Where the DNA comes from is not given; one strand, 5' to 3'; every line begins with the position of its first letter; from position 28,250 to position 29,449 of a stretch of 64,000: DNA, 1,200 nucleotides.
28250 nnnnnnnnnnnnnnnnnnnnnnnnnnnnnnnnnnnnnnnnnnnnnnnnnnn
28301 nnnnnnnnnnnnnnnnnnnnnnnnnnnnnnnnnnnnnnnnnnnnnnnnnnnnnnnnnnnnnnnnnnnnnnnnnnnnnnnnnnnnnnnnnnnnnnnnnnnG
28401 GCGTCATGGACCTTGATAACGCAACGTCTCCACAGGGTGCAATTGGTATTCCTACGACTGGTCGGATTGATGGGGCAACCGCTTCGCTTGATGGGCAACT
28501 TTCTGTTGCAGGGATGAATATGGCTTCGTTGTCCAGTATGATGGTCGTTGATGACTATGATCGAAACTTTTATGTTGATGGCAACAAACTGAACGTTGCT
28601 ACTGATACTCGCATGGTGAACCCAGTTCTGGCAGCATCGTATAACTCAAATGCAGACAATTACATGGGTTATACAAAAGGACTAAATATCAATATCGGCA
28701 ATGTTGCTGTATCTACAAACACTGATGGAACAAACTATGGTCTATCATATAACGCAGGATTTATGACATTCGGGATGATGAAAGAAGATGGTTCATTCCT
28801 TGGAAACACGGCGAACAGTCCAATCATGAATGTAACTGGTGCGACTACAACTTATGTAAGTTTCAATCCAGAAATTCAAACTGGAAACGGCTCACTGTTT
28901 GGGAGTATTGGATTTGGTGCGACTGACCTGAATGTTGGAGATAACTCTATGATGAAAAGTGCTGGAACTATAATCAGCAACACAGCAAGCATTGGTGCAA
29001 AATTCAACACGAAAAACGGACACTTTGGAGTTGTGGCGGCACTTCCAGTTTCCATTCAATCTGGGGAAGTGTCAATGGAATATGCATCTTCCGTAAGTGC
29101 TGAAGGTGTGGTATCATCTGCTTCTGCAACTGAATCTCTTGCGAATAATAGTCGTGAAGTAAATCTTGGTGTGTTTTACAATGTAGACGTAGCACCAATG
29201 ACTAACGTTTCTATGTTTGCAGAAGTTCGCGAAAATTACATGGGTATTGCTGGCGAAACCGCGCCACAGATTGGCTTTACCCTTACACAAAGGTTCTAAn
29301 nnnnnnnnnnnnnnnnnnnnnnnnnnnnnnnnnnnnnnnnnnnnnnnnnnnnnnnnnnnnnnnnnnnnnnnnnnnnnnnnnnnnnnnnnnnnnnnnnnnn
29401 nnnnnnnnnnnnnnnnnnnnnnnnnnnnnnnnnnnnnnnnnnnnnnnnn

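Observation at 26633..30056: Phage-encoded autotransporter-like subtilase followed by a sulfotransferase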

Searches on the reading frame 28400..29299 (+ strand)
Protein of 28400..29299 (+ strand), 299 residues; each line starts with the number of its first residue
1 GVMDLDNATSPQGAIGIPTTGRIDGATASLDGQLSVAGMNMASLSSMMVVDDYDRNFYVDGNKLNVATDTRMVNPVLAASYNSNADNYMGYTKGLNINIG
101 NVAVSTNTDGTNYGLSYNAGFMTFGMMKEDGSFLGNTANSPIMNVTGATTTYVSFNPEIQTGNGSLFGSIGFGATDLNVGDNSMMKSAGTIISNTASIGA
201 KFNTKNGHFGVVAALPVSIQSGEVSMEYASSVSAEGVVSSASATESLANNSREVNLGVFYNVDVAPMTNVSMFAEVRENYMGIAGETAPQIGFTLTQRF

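Call 6: search_protein_families(library=ncbifam, proteins=[window:28400-29299:+], max_evalue=0.1)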
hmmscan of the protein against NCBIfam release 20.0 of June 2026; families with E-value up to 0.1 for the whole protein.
window:28400-29299:+ (299 aa): 0 families

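Call 34: search_protein_families(library=pfam, proteins=[window:28430-29299:+], max_evalue=10)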
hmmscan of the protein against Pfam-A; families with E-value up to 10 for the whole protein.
window:28430-29299:+ (289 aa): 1 family
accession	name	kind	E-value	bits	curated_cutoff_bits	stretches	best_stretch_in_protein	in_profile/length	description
PF25222.1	DUF7840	-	0.076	13.1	27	1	67-101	30-64/224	Domain of unknown function (DUF7840)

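Call 55: find_homologous_proteins(query=A4, max_evalue=0.001)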
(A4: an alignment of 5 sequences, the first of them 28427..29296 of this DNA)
Query A4 (5 sequences) (290 aa, profile of the alignment): 15 proteins with E <= 0.001 among 8000 candidates.
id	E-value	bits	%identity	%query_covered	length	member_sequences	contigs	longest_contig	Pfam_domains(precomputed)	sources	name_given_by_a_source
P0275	6.2e-123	428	63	100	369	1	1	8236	PF00082.28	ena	-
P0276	5.3e-100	353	43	90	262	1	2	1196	-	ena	-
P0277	1.0e-94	335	43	96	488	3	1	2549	PF00082.28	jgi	jgi:hypothetical protein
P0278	1.4e-90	322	39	100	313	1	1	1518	-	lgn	-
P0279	8.3e-83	296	39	100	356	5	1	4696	PF00082.28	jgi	-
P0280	4.9e-81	291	41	100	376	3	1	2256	PF00082.28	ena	-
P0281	1.1e-76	276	50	73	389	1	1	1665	PF00082.28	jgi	jgi:hypothetical protein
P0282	1.6e-32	131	29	100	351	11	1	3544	PF00082.28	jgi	jgi:hypothetical protein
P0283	9.7e-29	119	28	100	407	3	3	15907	PF00082.28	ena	-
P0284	3.3e-27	114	30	96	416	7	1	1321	-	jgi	jgi:hypothetical protein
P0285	3.9e-25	107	26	100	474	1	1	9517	PF00082.28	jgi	jgi:hypothetical protein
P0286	5.0e-25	107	27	100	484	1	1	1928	PF00082.28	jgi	-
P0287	5.1e-24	103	25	100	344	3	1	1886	-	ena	-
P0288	5.4e-20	90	58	20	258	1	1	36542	PF00082.28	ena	-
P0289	9.0e-10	57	52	17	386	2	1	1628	PF00082.28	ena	-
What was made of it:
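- Tried and rejected: A third homologue search with the barrel profile returned only S8-linked fragments and no alternative architectures (call 55).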

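Call 59: find_related_loci(query=A4, collection=genome_contigs, flank=6000)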
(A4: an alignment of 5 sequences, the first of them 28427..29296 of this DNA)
Query A4 (290 aa) in genome_contigs; peptide patterns used: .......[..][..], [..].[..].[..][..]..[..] (x = any residue, [..] = any of these).
106 stretches matched a pattern; 4 encode a relative of the query (tblastn E <= 1e-3); 4 distinct loci.
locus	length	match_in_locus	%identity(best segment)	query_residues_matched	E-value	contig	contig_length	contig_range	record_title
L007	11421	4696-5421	31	2-252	2e-26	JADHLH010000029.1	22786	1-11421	MAG: Alphaproteobacteria bacterium isolate BS301-5m-G11 BS301-5m-C2770, whole genome shotgun sequence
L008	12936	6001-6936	28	2-289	7e-26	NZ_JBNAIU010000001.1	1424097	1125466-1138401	Candidatus Pelagibacter sp. HIMB1509 HIMB1509-00000000001, whole genome shotgun sequence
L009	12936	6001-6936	28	2-289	8e-26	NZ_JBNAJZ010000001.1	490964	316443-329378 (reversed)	Candidatus Pelagibacter sp. HIMB1746 HIMB1746-00000000001, whole genome shotgun sequence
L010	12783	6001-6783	28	2-270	4e-18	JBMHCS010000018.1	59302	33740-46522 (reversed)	MAG: Candidatus Puniceispirillaceae bacterium isolate xHP1_bin.446 c_000000000018, whole genome shotgun sequence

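Call 63: search_protein_families(library=pfam, proteins=[L008:3430-7098:+, L010:5218-6852:+, L008:2915-3427:+, L008:7569-8597:-], max_evalue=0.1)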
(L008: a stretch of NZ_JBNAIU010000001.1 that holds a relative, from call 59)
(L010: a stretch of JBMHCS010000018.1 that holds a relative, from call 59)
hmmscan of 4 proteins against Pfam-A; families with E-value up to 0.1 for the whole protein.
L008:3430-7098:+ (1223 aa): 2 families
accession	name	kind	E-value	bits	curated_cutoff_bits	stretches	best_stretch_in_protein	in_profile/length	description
PF00082.27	Peptidase_S8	-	7.5e-29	101.4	21.8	1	507-846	1-286/288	Subtilase family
PF21543.3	CvfB_2nd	-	0.043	14.2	27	0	580-612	9-44/76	Virulence regulatory factor CvfB, second domain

L010:5218-6852:+ (545 aa): 1 family
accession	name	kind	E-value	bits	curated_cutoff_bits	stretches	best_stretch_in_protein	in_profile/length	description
PF00082.27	Peptidase_S8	-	3.4e-17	63.1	21.8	1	5-252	69-288/288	Subtilase family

L008:2915-3427:+ (171 aa): 0 families

L008:7569-8597:- (342 aa): 2 families
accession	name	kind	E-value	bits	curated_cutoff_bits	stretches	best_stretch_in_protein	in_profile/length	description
PF00589.27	Phage_integrase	-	2e-23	83.5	27.1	1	177-332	2-171/172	Phage integrase family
PF06713.17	bPH_4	-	0.0082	16.7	22.9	1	136-170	38-72/74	Bacterial PH domain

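Call 69: predict_structure(alignment_id=A5)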
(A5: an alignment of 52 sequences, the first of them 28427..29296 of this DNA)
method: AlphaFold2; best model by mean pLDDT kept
length: 290 residues; sequences in the alignment: 52
mean_pLDDT: 85.5   pTM: 0.78
mean pLDDT of the five models: 85.5, 85.4, 84.3, 83.9, 83.7
residues with pLDDT >= 90: 166; 70-90: 94; 50-70: 18; < 50: 12
segments of 3 or more residues with pLDDT < 50: 1-10
pLDDT, mean of each block of 10 residues (from residue 1): 36 52 68 72 73 78 90 86 90 93 94 95 90 90 96 93 96 88 96 94 95 89 73 87 94 93 96 90 93
secondary structure, 60 per line:
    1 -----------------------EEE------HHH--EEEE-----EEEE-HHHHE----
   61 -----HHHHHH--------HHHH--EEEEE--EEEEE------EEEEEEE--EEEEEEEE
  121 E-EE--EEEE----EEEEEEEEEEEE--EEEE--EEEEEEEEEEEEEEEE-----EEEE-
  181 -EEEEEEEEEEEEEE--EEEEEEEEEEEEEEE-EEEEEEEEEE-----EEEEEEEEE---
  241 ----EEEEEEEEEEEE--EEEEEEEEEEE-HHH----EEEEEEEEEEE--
elements in order: E24-26 E38-41 E47-50 H52-55 H66-71 H80-83 E86-90 E93-97 E104-110 E113-121 E127-130 E135-146 E149-152 E155-170 E176-179 E182-195 E198-212 E214-223 E229-237 E245-256 E259-269 E278-288
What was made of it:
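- On Outer-membrane beta-barrel protein (BAM substrate): The C-terminal model has pLDDT 85.5 and pTM 0.78 (call 69).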

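Call 79: fold_search(model_id=the predicted structure, library=viral)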
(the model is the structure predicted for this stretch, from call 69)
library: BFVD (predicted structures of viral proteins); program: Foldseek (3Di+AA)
matches with E <= 10: 237; with E <= 0.001: 2
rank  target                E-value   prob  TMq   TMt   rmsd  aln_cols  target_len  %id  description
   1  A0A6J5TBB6            3.0e-13  1.00  0.69  0.32   5.2       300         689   19  Peptidase S8/S53 domain containing protein [uncultured Caudovirales phage]
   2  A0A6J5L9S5            5.8e-10  1.00  0.69  0.26   4.4       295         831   13  Repeat domain in Vibrio, Colwellia, Bradyrhizobium and Shewanella [uncultured Caudovirales phage]
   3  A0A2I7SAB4            1.0e-02  0.80  0.25  0.24  15.9       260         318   13  (no name in the UniProt tables at hand)
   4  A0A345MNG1            1.2e-02  1.00  0.34  0.27   9.6       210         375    9  (no name in the UniProt tables at hand)
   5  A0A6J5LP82            1.2e-02  0.98  0.29  0.30  10.9       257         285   12  OmpC Outer membrane protein (Porin) [uncultured Caudovirales phage]
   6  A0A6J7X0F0            1.5e-02  0.96  0.24  0.31  11.9       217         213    6  Uncharacterized protein [uncultured Caudovirales phage]
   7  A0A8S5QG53            2.8e-02  0.99  0.31  0.48  10.7       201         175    8  Phosphate-selective porin (Fragment) [Siphoviridae sp. ctr8v12]
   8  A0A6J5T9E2            3.5e-02  0.33  0.15  0.18  21.7       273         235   10  Outer membrane protein beta-barrel [uncultured Caudovirales phage]
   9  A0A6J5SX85            4.0e-02  0.54  0.22  0.25  20.9       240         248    9  DUF481 domain-containing protein [uncultured Caudovirales phage]
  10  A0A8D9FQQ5            4.5e-02  0.63  0.25  0.11  13.1       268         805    7  TonB-dependent receptor SusC [uncultured marine phage]
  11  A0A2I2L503            5.5e-02  0.30  0.20  0.20  24.5       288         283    5  MORN-repeat protein [Orpheovirus IHUMI-LCC2]
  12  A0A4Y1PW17            7.4e-02  0.38  0.16  0.24  19.3       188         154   11  (no name in the UniProt tables at hand)
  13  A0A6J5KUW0            1.1e-01  0.89  0.31  0.11  13.1       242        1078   13  Autotransporter beta-domain containing protein [uncultured Caudovirales phage]
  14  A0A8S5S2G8            1.2e-01  0.97  0.32  0.17  10.1       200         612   12  Phosphate-selective porin O and P [Siphoviridae sp. ctBLh2]
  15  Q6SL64                1.8e-01  0.99  0.24  0.59  10.0       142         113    8  Cyanophage outer membrane protein-like beta-barrel domain-containing protein [uncultured cyanophage]
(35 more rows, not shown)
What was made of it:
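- The same barrel fold carries a VCBS-repeat passenger in another uncultured phage protein (BFVD A0A6J5L9S5, TMq 0.69, call 79). A VCBS-repeat passenger on the same barrel fold (call 79) is of a type that is usually extracellular. BFVD lists porins and TonB-type receptors in uncultured marine phages (call 79).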

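Call 91: find_related_loci(query=A4, collection=viral_contigs, flank=6000)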
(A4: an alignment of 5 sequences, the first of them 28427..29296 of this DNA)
Query A4 (290 aa) in viral_contigs; peptide patterns used: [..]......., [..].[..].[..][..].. (x = any residue, [..] = any of these).
101 stretches matched a pattern; 76 encode a relative of the query (tblastn E <= 1e-3); 76 distinct loci.
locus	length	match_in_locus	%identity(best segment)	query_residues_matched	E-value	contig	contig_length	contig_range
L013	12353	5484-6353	45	1-290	1e-74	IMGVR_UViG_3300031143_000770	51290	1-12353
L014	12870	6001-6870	45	1-290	1e-74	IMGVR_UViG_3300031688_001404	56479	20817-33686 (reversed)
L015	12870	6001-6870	45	1-290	1e-74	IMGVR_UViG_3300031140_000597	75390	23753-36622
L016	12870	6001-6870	45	1-290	1e-74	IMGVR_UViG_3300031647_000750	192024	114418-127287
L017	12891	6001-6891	44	1-290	4e-74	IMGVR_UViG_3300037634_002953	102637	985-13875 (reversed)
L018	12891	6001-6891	44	1-290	4e-74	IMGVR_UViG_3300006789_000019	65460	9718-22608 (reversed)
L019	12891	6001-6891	44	1-290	2e-68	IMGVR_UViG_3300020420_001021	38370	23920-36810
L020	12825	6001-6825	46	2-290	4e-65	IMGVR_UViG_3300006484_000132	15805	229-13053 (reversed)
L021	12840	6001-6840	42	2-278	7e-64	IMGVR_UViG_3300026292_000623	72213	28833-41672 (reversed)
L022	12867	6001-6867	45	1-290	3e-63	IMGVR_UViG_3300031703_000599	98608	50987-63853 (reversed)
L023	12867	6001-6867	46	1-290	2e-63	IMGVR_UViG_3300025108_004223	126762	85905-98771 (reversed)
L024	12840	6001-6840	41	2-278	2e-62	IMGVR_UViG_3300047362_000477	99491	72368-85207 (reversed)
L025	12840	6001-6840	41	2-278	2e-62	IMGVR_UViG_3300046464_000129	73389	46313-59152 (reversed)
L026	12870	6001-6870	43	1-290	8e-61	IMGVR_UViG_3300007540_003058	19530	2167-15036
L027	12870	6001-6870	43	1-290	8e-61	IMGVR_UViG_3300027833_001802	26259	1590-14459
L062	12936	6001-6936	25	1-290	6e-21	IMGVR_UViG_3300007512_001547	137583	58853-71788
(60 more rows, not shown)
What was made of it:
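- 28427..28681 (+): Conserved 85-aa linker (aa 599-683) with family-defining motifs GIPTTGR[IV]D and [MT]V[VL]DD[YF]DR[ND]. It contains only short helices and strands. The same motifs recover homologues in genome and viral collections (calls 59, 91).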

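Call 94: search_solved_structures(query=A4, max_evalue=10, show_alignments=2)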
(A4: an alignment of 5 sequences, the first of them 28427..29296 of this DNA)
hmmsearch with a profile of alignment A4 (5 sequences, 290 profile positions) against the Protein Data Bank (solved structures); distinct sequences matched with E-value up to 10: 1.
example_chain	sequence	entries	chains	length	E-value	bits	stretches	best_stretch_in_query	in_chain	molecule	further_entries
5kzt_A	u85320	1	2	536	0.56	12.9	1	87-175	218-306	Peptide/nickel transport system substrate-binding protein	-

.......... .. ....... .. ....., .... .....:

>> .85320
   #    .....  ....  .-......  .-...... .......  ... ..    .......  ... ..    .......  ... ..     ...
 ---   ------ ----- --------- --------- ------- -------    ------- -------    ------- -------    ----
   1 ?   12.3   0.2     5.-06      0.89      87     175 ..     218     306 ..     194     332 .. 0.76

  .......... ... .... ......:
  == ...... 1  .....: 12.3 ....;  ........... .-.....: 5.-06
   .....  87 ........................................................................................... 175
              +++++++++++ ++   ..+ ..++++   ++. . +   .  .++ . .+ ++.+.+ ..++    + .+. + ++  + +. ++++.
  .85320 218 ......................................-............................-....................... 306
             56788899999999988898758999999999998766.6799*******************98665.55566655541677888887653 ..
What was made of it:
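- On Type Va (classical) autotransporter: A PDB profile search finds no autotransporter (call 94).
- Closest known: Small monomeric OM barrels. Different: Identity is only 8-16% and there is no profile-level similarity (call 94).
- Tried and rejected: A PDB profile search with the barrel alignment gave only one spurious hit (call 94).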

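Call 96: search_protein_families(library=pfam, alignment_id=A6, max_evalue=1)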
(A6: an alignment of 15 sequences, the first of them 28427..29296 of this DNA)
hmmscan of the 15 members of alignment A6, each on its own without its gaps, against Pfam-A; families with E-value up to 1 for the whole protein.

A. member 1, window:28427-29296:+ (290 aa): 1 family
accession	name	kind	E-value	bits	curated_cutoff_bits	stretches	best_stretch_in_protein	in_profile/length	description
PF25222.1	DUF7840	-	0.076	13.1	27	1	68-102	30-64/224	Domain of unknown function (DUF7840)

B. families by the number of members that match (of 15 scanned): 9 families
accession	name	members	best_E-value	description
PF22058.2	X25_BaPul_like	1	0.0024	Pullulanase X25 domain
PF23370.1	Vp20_capsid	1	0.029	Capsid protein Vp20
PF24803.1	DUF7704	1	0.062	Domain of unknown function (DUF7704)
PF25222.1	DUF7840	1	0.076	Domain of unknown function (DUF7840)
PF11606.14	AlcCBM31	1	0.079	Family 31 carbohydrate binding protein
PF16424.10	DUF5021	1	0.08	Domain of unknown function (DUF5021)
PF22479.2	Pam3_gp18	1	0.08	Cyanophage baseplate Pam3 plug gp18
PF10379.14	nec1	1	0.12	Virulence protein nec1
PF11171.13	DUF2958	1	0.21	Protein of unknown function (DUF2958)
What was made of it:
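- None beyond the absence of any OMP Pfam hit (calls 34, 96).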

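Call 97: search_dna_similar(query=L008:5701-7098:+, collection=phages, mode=protein, max_rows=10, max_evalue=0.001)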
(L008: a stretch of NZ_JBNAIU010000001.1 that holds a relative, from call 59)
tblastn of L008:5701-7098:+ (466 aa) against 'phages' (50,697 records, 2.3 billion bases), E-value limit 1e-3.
Records with a match: 7; places in all: 7; records where one place covers at least 80% of the query: 0.
Best place of each record, by identity: <60% 7.
By first word of the organism name: Bacillus 4; Bacteriophage 1; Pseudomonas 1; Streptococcus 1.
By host as written in the record: Bacillus subtilis W-23-S(r); Bacillus licheniformis ATCC 9945a 2; Bacillus megaterium DSM 319 2; - 1; Pseudomonas aeruginosa 1; Streptococcus dysgalactiae subsp. equisimilis 1.
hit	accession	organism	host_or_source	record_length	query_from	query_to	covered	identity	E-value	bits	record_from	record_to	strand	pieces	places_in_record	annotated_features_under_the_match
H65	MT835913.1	Bacteriophage sp.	human fecal samples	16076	4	154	32%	24.7%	2e-4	50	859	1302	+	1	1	record has no annotation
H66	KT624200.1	Bacillus phage SP-15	Bacillus subtilis W-23-S(r); Bacillus ...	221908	20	118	21%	34.6%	1e-4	50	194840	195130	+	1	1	protease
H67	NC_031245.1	Bacillus phage SP-15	Bacillus subtilis W-23-S(r); Bacillus ...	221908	20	118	21%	34.6%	1e-4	50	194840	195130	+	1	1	protease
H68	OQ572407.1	Pseudomonas phage Y5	Pseudomonas aeruginosa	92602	18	105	19%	31.9%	5e-5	52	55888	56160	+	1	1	record has no annotation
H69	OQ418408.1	Streptococcus phage PhiSdyV1524-fexAoptrA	Streptococcus dysgalactiae subsp. ...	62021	20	98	17%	34.8%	5e-5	52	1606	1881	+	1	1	S8 family serine peptidase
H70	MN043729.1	Bacillus phage vB_BmeM-Goe8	Bacillus megaterium DSM 319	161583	16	59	9%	45.5%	3e-4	49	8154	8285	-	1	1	subtilisin serine protease family protein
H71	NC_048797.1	Bacillus phage vB_BmeM-Goe8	Bacillus megaterium DSM 319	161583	16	59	9%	45.5%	3e-4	49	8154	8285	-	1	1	protease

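Call 98: search_dna_similar(query=window:28427-29296:+, collection=phages, mode=protein, max_rows=10, max_evalue=0.001)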
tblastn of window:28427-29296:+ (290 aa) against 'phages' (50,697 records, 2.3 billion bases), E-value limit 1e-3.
No match.
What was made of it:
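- Closest known: Phage S8 proteases of phrog_3677. Different: They lack the linker and barrel. tblastn with the barrel finds nothing in 50,697 GenBank phage records (call 98).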
